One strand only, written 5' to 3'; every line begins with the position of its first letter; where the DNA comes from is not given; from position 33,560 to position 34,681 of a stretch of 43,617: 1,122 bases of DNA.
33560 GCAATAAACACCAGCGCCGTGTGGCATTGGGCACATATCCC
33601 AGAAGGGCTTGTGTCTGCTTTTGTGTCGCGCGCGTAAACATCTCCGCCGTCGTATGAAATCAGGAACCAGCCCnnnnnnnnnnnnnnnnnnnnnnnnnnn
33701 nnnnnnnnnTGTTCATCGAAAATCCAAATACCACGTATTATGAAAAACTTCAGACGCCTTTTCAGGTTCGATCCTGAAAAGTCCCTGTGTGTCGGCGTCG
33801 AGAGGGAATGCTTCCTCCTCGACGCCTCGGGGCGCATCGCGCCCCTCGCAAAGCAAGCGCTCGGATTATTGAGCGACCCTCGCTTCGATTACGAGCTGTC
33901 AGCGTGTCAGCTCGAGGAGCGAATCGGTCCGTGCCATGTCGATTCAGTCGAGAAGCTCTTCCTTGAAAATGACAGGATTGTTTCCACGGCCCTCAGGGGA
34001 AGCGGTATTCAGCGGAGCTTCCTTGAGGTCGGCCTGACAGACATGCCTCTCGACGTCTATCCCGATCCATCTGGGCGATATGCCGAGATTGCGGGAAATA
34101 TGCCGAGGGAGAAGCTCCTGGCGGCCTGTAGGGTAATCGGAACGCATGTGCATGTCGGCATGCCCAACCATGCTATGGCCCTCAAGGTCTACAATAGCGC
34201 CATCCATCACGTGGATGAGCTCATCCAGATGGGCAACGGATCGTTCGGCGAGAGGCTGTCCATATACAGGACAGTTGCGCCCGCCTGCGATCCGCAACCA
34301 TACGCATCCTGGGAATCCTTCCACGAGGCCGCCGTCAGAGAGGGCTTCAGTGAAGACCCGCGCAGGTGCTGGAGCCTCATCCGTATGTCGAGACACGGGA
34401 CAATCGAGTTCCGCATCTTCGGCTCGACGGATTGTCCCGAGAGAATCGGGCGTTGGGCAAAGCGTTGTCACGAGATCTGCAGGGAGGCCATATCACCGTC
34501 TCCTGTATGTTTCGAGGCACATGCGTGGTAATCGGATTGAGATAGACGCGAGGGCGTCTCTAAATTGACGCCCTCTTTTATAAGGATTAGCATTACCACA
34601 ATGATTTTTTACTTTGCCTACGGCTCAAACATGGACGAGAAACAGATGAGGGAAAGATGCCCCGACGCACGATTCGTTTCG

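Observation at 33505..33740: Trp/His-codon leader peptide attenuator controlling a carboxylate-amine ligase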

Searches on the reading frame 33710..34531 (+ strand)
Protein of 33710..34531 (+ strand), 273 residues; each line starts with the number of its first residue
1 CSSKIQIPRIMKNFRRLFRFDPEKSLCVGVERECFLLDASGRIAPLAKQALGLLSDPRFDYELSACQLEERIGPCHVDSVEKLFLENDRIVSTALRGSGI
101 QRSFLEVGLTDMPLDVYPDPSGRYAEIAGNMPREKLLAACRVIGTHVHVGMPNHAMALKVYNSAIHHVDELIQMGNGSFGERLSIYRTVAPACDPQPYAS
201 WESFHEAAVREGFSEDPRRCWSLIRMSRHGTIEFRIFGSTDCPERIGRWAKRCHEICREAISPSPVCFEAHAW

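Call 6: search_protein_families(library=pfam, proteins=[window:33710-34531:+], max_evalue=0.01)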
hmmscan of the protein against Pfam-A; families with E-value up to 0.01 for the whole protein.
window:33710-34531:+ (273 aa): 0 families

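Call 9: search_protein_families(library=ncbifam, proteins=[window:33710-34531:+], max_evalue=0.01)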
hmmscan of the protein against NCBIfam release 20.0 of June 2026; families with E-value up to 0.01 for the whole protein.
window:33710-34531:+ (273 aa): 5 families
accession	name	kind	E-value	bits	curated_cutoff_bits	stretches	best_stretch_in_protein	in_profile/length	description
NF010043.0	PRK13517.1-3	equivalog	2.2e-11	43.3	409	1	19-252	4-258/381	glutamate--cysteine ligase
TIGR02050.1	gshA_cyan_rel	subfamily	4.4e-10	39.4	176.4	2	28-172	2-150/287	YbdK family carboxylate-amine ligase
NF010039.0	PRK13515.1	equivalog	5.9e-08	31.8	371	1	24-237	8-239/378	carboxylate-amine ligase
NF010041.0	PRK13517.1-1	subfamily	9.1e-07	28.4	332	1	27-171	6-154/368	glutamate--cysteine ligase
NF010042.0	PRK13517.1-2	equivalog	0.0039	16.1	427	0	142-241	131-244/376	glutamate--cysteine ligase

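Call 10: search_protein_families(library=padloc, proteins=[window:33710-34531:+], max_evalue=0.01)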
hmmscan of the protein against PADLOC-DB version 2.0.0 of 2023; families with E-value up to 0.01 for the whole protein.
window:33710-34531:+ (273 aa): 0 families

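Call 13: find_homologous_proteins(query=window:33710-34531:+)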
Query window:33710-34531:+ (273 aa): 636 proteins with E <= 0.001 among 1435 candidates; the best 120 are listed.
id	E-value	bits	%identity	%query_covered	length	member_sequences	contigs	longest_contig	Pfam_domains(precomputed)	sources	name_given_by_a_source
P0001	3.3e-180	616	100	96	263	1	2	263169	-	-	-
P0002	1.6e-121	423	67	99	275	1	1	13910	PF04107.19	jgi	jgi:gamma-glutamyl:cysteine ligase YbdK (ATP-grasp superfamily)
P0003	3.9e-99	350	62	92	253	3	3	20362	-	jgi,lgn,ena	jgi:gamma-glutamyl:cysteine ligase YbdK (ATP-grasp superfamily)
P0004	1.5e-94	335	60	93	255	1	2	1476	-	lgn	-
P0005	3.6e-94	333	57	92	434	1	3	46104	PF00583.32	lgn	-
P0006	4.1e-93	330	60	92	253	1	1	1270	-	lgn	-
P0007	1.3e-92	328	60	89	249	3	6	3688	PF12224.14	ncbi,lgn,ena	-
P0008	1.7e-92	328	56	94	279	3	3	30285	-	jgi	jgi:hypothetical protein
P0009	6.4e-92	326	57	92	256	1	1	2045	-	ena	-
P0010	6.7e-92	326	58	92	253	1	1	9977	PF12224.14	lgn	-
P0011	9.5e-92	325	59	93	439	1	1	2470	PF13673.14,PF13508.14,PF00583.32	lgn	-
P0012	1.1e-91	325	53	93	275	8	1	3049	-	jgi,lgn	-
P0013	1.5e-91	325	57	92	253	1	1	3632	-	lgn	-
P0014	6.0e-91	323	58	93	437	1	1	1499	PF13673.14,PF13508.14,PF00583.32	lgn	-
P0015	7.6e-91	322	58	92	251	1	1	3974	PF04107.19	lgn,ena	-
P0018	4.7e-90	320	58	91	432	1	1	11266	PF13673.14,PF13508.14,PF08445.17,PF00583.32,PF12224.14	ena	-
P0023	3.7e-89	317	56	91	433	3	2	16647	PF00583.32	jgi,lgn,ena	-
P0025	1.6e-88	315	55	92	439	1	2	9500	PF00583.32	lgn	-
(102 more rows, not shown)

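Call 15: find_related_loci(query=A1, collection=genome_contigs, flank=4000)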
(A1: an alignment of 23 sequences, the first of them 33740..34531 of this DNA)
Query A1 (263 aa) in genome_contigs; peptide patterns used: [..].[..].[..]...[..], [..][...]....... (x = any residue, [..] = any of these).
155 stretches matched a pattern; 123 encode a relative of the query (tblastn E <= 1e-3); the best 80 are kept; 80 distinct loci.
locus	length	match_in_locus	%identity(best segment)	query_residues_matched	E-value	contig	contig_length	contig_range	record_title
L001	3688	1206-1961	59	1-251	5e-100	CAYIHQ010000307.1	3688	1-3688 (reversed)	MAG TPA_asm: uncultured Ignavibacteriaceae bacterium isolate ERP119705_co22_105 genome assembly, contig: NODE_18897_leng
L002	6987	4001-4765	56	1-252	2e-95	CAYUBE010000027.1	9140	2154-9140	MAG TPA_asm: uncultured Candidatus Saccharibacteria bacterium isolate binchicken_co3_598 genome assembly, contig: NODE_2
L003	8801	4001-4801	54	1-252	2e-92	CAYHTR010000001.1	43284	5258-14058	MAG TPA_asm: uncultured Candidatus Saccharibacteria bacterium isolate ERP119705_co17_221 genome assembly, contig: NODE_8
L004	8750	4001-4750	56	4-252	4e-92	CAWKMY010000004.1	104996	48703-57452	MAG: uncultured bacterium isolate MFD01223.bin.2.47 genome assembly, contig: contig_33294, whole genome shotgun sequence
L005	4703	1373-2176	53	1-255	7e-92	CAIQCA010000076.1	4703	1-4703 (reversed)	uncultured bacterium isolate AM_bin-1725 genome assembly, contig: bin-1725:076/167, whole genome shotgun sequence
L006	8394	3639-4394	56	1-251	1e-90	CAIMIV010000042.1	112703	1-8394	uncultured bacterium isolate MJ-2014-D5_bin-329 genome assembly, contig: bin-329:42/71, whole genome shotgun sequence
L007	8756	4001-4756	54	1-251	7e-91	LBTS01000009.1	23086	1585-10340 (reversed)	MAG: Candidatus Moranbacteria bacterium GW2011_GWC2_37_8 US63_C0009, whole genome shotgun sequence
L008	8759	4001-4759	57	1-252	9e-91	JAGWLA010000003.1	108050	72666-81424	MAG: Patescibacteria group bacterium isolate REEB174 contig-150_125, whole genome shotgun sequence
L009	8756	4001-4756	53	1-252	3e-90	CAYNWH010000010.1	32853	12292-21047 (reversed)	MAG TPA_asm: uncultured Gammaproteobacteria bacterium isolate SRP214966_co1_418 genome assembly, contig: NODE_1880_lengt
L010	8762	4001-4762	56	1-252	3e-90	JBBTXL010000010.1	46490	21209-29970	MAG: Patescibacteria group bacterium isolate H51-bin158_1 H51_bin158_1_000000000010, whole genome shotgun sequence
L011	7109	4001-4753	52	1-251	2e-89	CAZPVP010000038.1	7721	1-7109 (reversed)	MAG TPA_asm: uncultured Gammaproteobacteria bacterium isolate SRP141376_co1_289 genome assembly, contig: NODE_16483_leng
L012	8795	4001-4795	54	4-259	4e-89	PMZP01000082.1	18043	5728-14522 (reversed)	MAG: Candidatus Taylorbacteria bacterium isolate fen_1323 73.20110800_E3D.67_contig_1606, whole genome shotgun sequence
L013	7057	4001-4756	54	1-251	6e-89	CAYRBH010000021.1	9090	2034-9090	MAG TPA_asm: uncultured Gammaproteobacteria bacterium isolate binchicken_co185_198 genome assembly, contig: NODE_13614_l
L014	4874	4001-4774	53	1-251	5e-88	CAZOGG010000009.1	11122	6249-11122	MAG TPA_asm: uncultured Candidatus Saccharibacteria bacterium isolate SRP286056_co3_452 genome assembly, contig: NODE_68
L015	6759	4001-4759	52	1-252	2e-87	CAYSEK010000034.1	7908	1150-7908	MAG TPA_asm: uncultured Candidatus Saccharibacteria bacterium isolate SRP128015_co3_135 genome assembly, contig: NODE_11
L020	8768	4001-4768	50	1-251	5e-86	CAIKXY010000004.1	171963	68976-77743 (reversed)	uncultured bacterium isolate E14_bin-0799 genome assembly, contig: bin-0799:04/15, whole genome shotgun sequence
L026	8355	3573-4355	50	1-263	5e-84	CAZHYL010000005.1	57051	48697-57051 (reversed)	MAG TPA_asm: uncultured Candidatus Saccharibacteria bacterium isolate binchicken_co347_150 genome assembly, contig: NODE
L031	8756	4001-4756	55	1-252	3e-83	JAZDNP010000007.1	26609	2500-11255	MAG: Candidatus Brennerbacteria bacterium isolate MEGAHIT-group-0.716 k141_14272079, whole genome shotgun sequence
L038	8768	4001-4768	49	1-254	2e-80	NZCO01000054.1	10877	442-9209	MAG: bacterium isolate ARS1193 MHASMcontig_218373, whole genome shotgun sequence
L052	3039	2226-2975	49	2-247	3e-77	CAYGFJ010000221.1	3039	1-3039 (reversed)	MAG TPA_asm: uncultured Francisellaceae bacterium isolate ERP113451_co1_193 genome assembly, contig: NODE_52721_length_3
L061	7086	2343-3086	47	4-250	6e-72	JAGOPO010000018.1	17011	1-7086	MAG: Candidatus Paceibacterota bacterium isolate Gw_Eff_bin_126 Gw_Eff_7328_length_17011_cov_6.363303, whole genome shot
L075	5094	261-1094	41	1-255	1e-61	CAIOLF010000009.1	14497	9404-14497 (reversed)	MAG: Candidatus Buchananbacteria bacterium isolate AlinenSediments_bin-3511 genome assembly, contig: bin-3511:09/72, who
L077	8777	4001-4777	50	1-251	6e-81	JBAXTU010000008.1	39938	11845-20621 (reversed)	MAG: bacterium isolate ELA643 MAG643_8, whole genome shotgun sequence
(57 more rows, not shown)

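Call 17: find_encoding_contigs(protein=P0002, flank=6000, max_places=4)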
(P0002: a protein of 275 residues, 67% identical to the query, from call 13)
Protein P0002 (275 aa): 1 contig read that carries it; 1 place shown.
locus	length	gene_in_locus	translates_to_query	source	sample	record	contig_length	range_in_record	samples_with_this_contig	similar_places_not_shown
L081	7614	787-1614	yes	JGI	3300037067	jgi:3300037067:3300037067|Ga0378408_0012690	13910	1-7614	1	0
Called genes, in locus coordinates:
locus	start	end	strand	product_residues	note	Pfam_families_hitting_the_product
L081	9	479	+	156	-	PF00293:NUDIX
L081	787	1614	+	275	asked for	PF04107:GCS2 (weak)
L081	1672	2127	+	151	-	PF06094:GGACT, PF13772:AIG2_2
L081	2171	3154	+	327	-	PF01636:APH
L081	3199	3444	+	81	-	PF21748:UPF0150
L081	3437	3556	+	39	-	-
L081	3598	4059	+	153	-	PF00293:NUDIX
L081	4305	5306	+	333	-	PF13310:Virulence_RhuM, PF02661:Fic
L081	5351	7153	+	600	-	PF00005:ABC_tran, PF13304:AAA_21 (faint)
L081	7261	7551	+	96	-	-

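Call 18: find_encoding_contigs(protein=P0003, flank=6000, max_places=4)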
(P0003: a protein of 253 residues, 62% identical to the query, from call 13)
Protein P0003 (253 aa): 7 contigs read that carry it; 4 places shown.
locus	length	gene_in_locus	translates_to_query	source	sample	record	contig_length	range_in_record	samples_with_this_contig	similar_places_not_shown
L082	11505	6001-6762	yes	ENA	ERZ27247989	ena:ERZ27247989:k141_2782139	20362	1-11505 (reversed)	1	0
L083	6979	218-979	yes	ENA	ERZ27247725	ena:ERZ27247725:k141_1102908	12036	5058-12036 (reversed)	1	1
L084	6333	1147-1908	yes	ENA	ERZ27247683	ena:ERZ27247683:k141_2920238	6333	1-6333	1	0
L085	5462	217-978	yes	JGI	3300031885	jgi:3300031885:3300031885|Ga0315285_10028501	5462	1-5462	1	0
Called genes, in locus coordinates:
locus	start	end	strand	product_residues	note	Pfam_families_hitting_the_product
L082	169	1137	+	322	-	-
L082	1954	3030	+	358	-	PF04055:Radical_SAM, PF13353:Fer4_12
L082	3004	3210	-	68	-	-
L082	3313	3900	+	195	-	PF09825:BPL_N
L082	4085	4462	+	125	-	PF21748:UPF0150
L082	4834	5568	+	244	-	PF03372:Exo_endo_phos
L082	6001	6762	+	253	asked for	-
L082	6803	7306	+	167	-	PF06094:GGACT, PF13772:AIG2_2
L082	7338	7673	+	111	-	-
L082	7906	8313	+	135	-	PF04134:DCC1-like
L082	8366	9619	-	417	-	PF02163:Peptidase_M50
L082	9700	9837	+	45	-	-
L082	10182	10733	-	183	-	PF01765:RRF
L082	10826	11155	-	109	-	PF02482:Ribosomal_S30AE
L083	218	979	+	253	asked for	-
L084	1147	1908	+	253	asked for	-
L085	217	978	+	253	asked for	-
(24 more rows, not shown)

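Call 42: search_protein_families(library=pfam, proteins=[L075:1198-2001:+, L061:4088-5092:-, L038:914-2062:-, L031:1630-3093:+, L006:18-1463:+, L014:2229-3359:+, L052:297-1592:+, L020:5656-6627:-, L077:4891-5634:+, L026:2065-3084:+], max_evalue=0.001)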
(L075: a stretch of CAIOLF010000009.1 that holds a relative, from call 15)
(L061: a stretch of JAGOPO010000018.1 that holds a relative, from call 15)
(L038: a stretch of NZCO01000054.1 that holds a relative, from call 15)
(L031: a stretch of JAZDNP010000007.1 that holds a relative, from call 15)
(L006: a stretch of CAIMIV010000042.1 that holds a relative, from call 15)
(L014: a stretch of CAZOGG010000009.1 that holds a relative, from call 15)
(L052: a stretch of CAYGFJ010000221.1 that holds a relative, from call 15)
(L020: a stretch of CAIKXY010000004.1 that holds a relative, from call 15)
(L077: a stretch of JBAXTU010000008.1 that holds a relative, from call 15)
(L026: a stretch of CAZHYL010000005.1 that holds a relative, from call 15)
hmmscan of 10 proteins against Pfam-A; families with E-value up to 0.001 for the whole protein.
L075:1198-2001:+ (267 aa): 1 family
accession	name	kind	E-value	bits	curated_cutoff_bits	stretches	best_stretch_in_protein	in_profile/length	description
PF24827.1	AstE_AspA_cat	-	2.8e-14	53.6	25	1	15-167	3-174/192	Succinylglutamate desuccinylase/Aspartoacylase catalytic domain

L061:4088-5092:- (334 aa): 1 family
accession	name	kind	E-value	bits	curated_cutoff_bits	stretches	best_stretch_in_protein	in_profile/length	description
PF00579.31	tRNA-synt_1b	-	2.2e-56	191.8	21.1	1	4-283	7-291/292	tRNA synthetases class I (W and Y)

L038:914-2062:- (382 aa): 7 families
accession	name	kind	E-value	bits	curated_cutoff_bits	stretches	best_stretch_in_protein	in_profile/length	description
PF01817.26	CM_2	-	6.3e-16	58.8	27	1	6-84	1-79/80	Chorismate mutase type II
PF13649.12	Methyltransf_25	-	4.3e-12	47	27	1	170-262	2-97/97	Methyltransferase domain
PF08241.18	Methyltransf_11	-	1.2e-10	42.4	21.2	1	170-265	1-94/95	Methyltransferase domain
PF08242.18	Methyltransf_12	-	3.9e-07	31.2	30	1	170-263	1-97/98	Methyltransferase domain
PF13847.12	Methyltransf_31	-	3.4e-06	27.2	27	1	169-270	7-113/145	Methyltransferase domain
PF13489.12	Methyltransf_23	-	7.4e-06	26.2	27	1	151-293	8-145/164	Methyltransferase domain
PF01209.24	Ubie_methyltran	-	0.00047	20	20.1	1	158-265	41-150/233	ubiE/COQ5 methyltransferase family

L031:1630-3093:+ (487 aa): 22 families
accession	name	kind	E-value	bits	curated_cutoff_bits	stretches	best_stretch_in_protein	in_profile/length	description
PF00005.33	ABC_tran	-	1.9e-47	161.8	25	2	24-159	1-137/137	ABC transporter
PF13304.12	AAA_21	-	1.1e-19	72.1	27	2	412-474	235-303/304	AAA domain, putative AbiEii toxin, Type IV TA system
PF02463.25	SMC_N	-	1.4e-11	44.6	40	0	131-192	137-204/220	RecF/RecN/SMC N terminal domain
PF13555.12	AAA_29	-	1.1e-10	41.5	27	1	319-347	15-43/61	P-loop containing region of AAA domain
PF13476.12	AAA_23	-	2.9e-08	35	27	0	329-354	22-47/201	AAA domain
PF13191.12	AAA_16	-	1e-07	33.1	32.6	1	324-385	22-85/167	AAA ATPase domain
PF05729.18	NACHT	-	7.1e-07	29.6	26.7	0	328-355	2-29/167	NACHT domain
PF03193.22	RsgA_GTPase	-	1.4e-06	28.7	30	0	313-349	94-129/174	RsgA GTPase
PF13401.12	AAA_22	-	1.7e-05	25.5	27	0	327-440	6-92/130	AAA domain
PF05496.18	RuvB_N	-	3.9e-05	23.9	27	0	325-361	32-68/159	Holliday junction DNA helicase RuvB P-loop domain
PF08477.19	Roc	-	4.3e-05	24.2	27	0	329-407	2-82/119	Ras of Complex, Roc, domain of DAPkinase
PF12775.13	AAA_7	-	6e-05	23.1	25.8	0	320-361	27-68/181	P-loop containing dynein motor region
PF01926.29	MMR_HSR1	-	6.1e-05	23.5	21.9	0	36-61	1-25/113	50S ribosome-binding GTPase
PF25199.1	nSTAND_NTPase5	-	0.00012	22.3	34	0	324-365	39-76/145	Novel STAND NTPase 5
PF00493.29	MCM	-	0.00018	21.2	23.3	0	308-353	41-84/224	MCM P-loop domain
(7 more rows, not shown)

L006:18-1463:+ (481 aa): 2 families
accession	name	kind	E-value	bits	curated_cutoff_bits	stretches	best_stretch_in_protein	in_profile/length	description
PF02518.31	HATPase_c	-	2.2e-27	96.1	26.4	1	338-461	2-109/111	Histidine kinase-, DNA gyrase B-, and HSP90-like ATPase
PF00512.31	HisKA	-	1.1e-11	45.1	26.9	1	218-284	1-63/66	His Kinase A (phospho-acceptor) domain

L014:2229-3359:+ (376 aa): 2 families
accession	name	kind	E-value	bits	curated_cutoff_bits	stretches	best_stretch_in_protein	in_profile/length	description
PF01546.33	Peptidase_M20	-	7.2e-19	68.9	24.6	1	71-363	2-204/206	Peptidase family M20/M25/M40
PF07687.19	M20_dimer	-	6.6e-16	58.6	21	1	170-272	3-104/107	Peptidase dimerisation domain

L052:297-1592:+ (431 aa): 1 family
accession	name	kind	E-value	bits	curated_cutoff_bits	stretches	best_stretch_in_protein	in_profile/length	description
PF00282.25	Pyridoxal_deC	-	2.6e-16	59.8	27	1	134-353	148-366/375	Pyridoxal-dependent decarboxylase conserved domain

L020:5656-6627:- (323 aa): 0 families

L077:4891-5634:+ (247 aa): 2 families
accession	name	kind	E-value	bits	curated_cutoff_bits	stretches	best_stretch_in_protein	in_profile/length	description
PF13230.11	GATase_4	-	6.9e-20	71.5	23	1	1-246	1-247/272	Glutamine amidotransferases class-II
PF13522.11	GATase_6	-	6.7e-08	33.1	27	1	77-147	6-77/130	Glutamine amidotransferase domain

L026:2065-3084:+ (339 aa): 0 families

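Call 53: search_protein_families(library=ncbifam, proteins=[L061:4088-5092:-, L075:1198-2001:+, L038:914-2062:-, L020:5656-6627:-, L077:4891-5634:+, L052:297-1592:+], max_evalue=0.00001)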
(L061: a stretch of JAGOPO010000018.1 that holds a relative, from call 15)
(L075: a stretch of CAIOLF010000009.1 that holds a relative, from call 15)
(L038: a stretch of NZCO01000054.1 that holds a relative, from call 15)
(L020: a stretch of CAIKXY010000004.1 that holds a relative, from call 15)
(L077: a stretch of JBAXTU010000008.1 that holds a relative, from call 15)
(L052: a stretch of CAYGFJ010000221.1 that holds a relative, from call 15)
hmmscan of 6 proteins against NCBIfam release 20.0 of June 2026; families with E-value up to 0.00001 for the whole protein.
L061:4088-5092:- (334 aa): 11 families
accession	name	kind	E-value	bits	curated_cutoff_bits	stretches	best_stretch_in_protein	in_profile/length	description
NF008922.0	PRK12283.1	equivalog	4.8e-84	282.5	572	2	3-170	4-173/400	tryptophan--tRNA ligase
TIGR00233.1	trpS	equivalog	4.1e-77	259.7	176.75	1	3-328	3-328/328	tryptophan--tRNA ligase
NF009207.0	PRK12556.1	equivalog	9.3e-64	215.4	479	1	3-328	4-331/332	tryptophan--tRNA ligase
NF008923.0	PRK12284.1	equivalog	7.8e-60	202.9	597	1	4-330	4-333/431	tryptophan--tRNA ligase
NF008925.0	PRK12285.1-2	equivalog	5.6e-29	101.2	451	1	5-296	65-356/365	tryptophan--tRNA ligase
NF008926.0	PRK12285.1-3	equivalog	2.2e-20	72.9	320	2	5-165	68-229/429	tryptophan--tRNA ligase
NF008927.0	PRK12285.1-4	equivalog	4.8e-17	62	478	1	51-296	124-365/385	tryptophan--tRNA ligase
NF008928.0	PRK12285.1-5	equivalog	1e-16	60.6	891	1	5-164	95-252/530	tryptophan--tRNA ligase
NF008924.0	PRK12285.1-1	equivalog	2.1e-12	47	644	1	55-295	128-360/381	tryptophan--tRNA ligase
NF006330.0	PRK08560.1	equivalog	2.1e-07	30.3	220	1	8-212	38-243/342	tyrosine--tRNA ligase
TIGR00234.1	tyrS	equivalog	2.8e-06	26.7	113.8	0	7-206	40-245/406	tyrosine--tRNA ligase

L075:1198-2001:+ (267 aa): 1 family
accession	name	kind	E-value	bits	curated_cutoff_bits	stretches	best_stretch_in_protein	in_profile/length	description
NF002601.0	PRK02259.1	equivalog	3.9e-19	68.9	180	1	16-253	6-277/293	aspartoacylase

L038:914-2062:- (382 aa): 13 families
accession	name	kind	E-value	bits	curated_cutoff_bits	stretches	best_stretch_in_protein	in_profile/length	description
NF004925.0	PRK06285.1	equivalog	3e-11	43.3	77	1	4-89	10-95/99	chorismate mutase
TIGR01791.2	CM_archaeal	equivalog_domain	2.7e-10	40.1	66.95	1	3-84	1-82/83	chorismate mutase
TIGR01806.1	CM_mono2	equivalog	2.3e-09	37.4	74.15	1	15-96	7-90/114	gamma subclass chorismate mutase AroQ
NF008400.0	PRK11199.1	equivalog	3.5e-09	36.1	273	1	2-84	4-86/374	bifunctional chorismate mutase/prephenate dehydrogenase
TIGR01799.1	CM_T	equivalog_domain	1.9e-08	34.3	95.9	1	4-80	2-78/83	chorismate mutase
TIGR01934.1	MenG_MenH_UbiE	subfamily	7.7e-08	31.9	158.35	1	162-265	38-140/223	ubiquinone/menaquinone biosynthesis methyltransferase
TIGR01803.1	CM-like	subfamily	8.5e-08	32.3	73.35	1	4-79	2-77/82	chorismate mutase family protein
NF006741.0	PRK09269.1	equivalog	1.3e-07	31.5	158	1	17-89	37-109/194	chorismate mutase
NF005965.0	PRK08055.1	equivalog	2.3e-07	30.5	179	1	15-82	29-96/182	chorismate mutase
NF045667.1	MTase_DVU1556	equivalog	1e-06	28.4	155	1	161-267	18-120/213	DVU_1556 family methyltransferase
NF001244.0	PRK00216.1-5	equivalog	1.4e-06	27.8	216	1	165-266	48-154/236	bifunctional demethylmenaquinone methyltransferase/2-methoxy-6-polyprenyl-1,4-benzoquinol methylase UbiE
NF043040.1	corrin_prot_MT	hypoth_equivalog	2e-06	27.4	180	1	154-263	29-144/216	corrinoid protein-associated methyltransferase CpaM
NF007910.0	PRK10622.1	equivalog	4.7e-06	25.7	577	1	5-89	9-93/386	bifunctional chorismate mutase/prephenate dehydratase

L020:5656-6627:- (323 aa): 0 families

L077:4891-5634:+ (247 aa): 4 families
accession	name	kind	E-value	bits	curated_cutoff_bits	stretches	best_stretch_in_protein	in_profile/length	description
TIGR03442.1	TIGR03442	equivalog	7.6e-15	54.9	218.65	1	1-242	1-236/251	ergothioneine biosynthesis protein EgtC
NF001484.0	PRK00331.1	subfamily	2.1e-09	36.3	381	1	44-179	32-165/601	isomerizing glutamine--fructose-6-phosphate transaminase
TIGR01135.1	glmS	equivalog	1.4e-07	30.4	418.05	1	42-178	29-163/607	glutamine--fructose-6-phosphate transaminase (isomerizing)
TIGR01134.1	purF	equivalog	9.8e-06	25.2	350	0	74-178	56-165/432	amidophosphoribosyltransferase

L052:297-1592:+ (431 aa): 6 families
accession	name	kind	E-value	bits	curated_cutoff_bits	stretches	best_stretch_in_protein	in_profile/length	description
TIGR03812.1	tyr_de_CO2_Arch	equivalog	5.8e-51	173.5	299.4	1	11-367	2-334/375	tyrosine decarboxylase MfnA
NF002748.0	PRK02769.1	equivalog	2.5e-42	145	305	1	79-357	60-327/382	histidine decarboxylase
TIGR03799.1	NOD_PanD_pyr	equivalog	1.8e-25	89.3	606.1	1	133-356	211-434/522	pyridoxal-dependent aspartate 1-decarboxylase PanP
NF052646.1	DABADecarRhbB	equivalog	4.3e-19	68.4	900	1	85-298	138-345/491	L-2,4-diaminobutyrate decarboxylase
TIGR01788.1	Glu-decarb-GAD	equivalog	7.3e-17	61.2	380.4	1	191-359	190-364/431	glutamate decarboxylase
TIGR03811.1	tyr_de_CO2_Ent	equivalog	1.1e-10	40.6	905.3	1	140-236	231-325/608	tyrosine decarboxylase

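Call 59: search_solved_structures(query=A1, max_evalue=0.001)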
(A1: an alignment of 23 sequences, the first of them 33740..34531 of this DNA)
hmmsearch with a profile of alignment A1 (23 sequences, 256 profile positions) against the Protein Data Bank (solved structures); distinct sequences matched with E-value up to 0.001: 0.

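Call 68: predict_structure(alignment_id=A1)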
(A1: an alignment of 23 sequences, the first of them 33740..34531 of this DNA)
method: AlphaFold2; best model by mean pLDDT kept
length: 263 residues; sequences in the alignment: 23
mean_pLDDT: 92.6   pTM: 0.90
mean pLDDT of the five models: 92.6, 91.8, 91.1, 90.9, 89.7
residues with pLDDT >= 90: 221; 70-90: 24; 50-70: 10; < 50: 8
segments of 3 or more residues with pLDDT < 50: 256-263
pLDDT, mean of each block of 10 residues (from residue 1): 96 98 97 95 95 92 98 98 97 95 73 74 90 97 98 98 95 95 97 98 94 97 98 98 98 59 46
secondary structure, 60 per line:
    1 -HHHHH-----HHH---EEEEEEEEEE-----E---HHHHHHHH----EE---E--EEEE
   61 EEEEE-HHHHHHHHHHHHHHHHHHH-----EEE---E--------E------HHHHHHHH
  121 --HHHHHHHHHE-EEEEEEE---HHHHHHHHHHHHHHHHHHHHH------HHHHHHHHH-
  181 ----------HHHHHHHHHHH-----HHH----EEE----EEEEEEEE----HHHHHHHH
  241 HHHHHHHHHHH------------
elements in order: H2-6 E18-27 H37-44 E57-65 H67-85 E91-93 H113-120 H123-131 E134-140 H144-164 H171-179 H191-201 E214-216 E221-228 H233-251

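Call 72: fold_search(model_id=the predicted structure, library=pdb)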
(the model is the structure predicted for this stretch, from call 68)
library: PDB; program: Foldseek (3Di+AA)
matches with E <= 10: 695; with E <= 0.001: 90
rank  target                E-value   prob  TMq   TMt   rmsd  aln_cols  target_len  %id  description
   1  1r8g_B                1.5e-09  1.00  0.75  0.56   4.2       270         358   16  Structure and function of YbdK (released 2004-08-17)
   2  1tt4_A                6.4e-09  1.00  0.72  0.55   5.4       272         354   18  Structure of NP459575, a predicted glutathione synthase from Salmonella typhimurium (released 2004-08-17)
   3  1r8g_A                3.0e-08  1.00  0.68  0.52   4.1       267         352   14  Structure and function of YbdK (released 2004-08-17)
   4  2gwc_B                1.1e-05  1.00  0.61  0.39  10.5       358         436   11  Crystal structure of plant glutamate cysteine ligase in complex with a transition state analogue (released 2006-06-20)
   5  2gwc_A                1.5e-05  1.00  0.60  0.38   9.9       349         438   11  Crystal structure of plant glutamate cysteine ligase in complex with a transition state analogue (released 2006-06-20)
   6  4lnn_I                3.6e-05  1.00  0.49  0.31   6.3       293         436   11  B. subtilis glutamine synthetase structures reveal large active site conformational changes and basis for isoenzyme sp (released 2013-11-13)
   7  8fbp_P                3.6e-05  1.00  0.43  0.30   9.5       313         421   14  Glutamine synthetase from Pseudomonas aeruginosa, filament double-unit in compressed conformation (released 2024-02-14)
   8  2gwc_F                3.8e-05  1.00  0.60  0.38  10.5       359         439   12  Crystal structure of plant glutamate cysteine ligase in complex with a transition state analogue (released 2006-06-20)
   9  8fbp_U                6.0e-05  1.00  0.44  0.30   9.6       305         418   13  Glutamine synthetase from Pseudomonas aeruginosa, filament double-unit in compressed conformation (released 2024-02-14)
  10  8tfb_A                7.1e-05  1.00  0.49  0.31   6.1       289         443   16  Cryo-EM structure of the Methanosarcina mazei apo glutamin synthetase structure: dodecameric form (released 2023-11-15)
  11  8tfc_A                9.0e-05  1.00  0.50  0.32   5.8       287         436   14  Cryo-EM structure of Methanosarcina mazie glutamine synthetase captured as partial oligomer (released 2023-11-15)
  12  7evt_A                9.0e-05  1.00  0.39  0.31  10.7       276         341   14  Crystal structure of the N-terminal degron-truncated human glutamine synthetase (released 2021-11-10)
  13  3ln7_B                9.5e-05  1.00  0.56  0.23   6.7       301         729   15  Crystal structure of a bifunctional glutathione synthetase from Pasteurella multocida (released 2011-04-13)
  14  8fbp_H                1.1e-04  1.00  0.48  0.33   8.6       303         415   13  Glutamine synthetase from Pseudomonas aeruginosa, filament double-unit in compressed conformation (released 2024-02-14)
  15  9qur_D                1.2e-04  1.00  0.49  0.32   6.6       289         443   11  Crystal structure of gamma-Glutamyl-Methylamide Synthetase from Methylovorus mays (MmGmaS) in complex with ATPgS (released 2026-01-28)
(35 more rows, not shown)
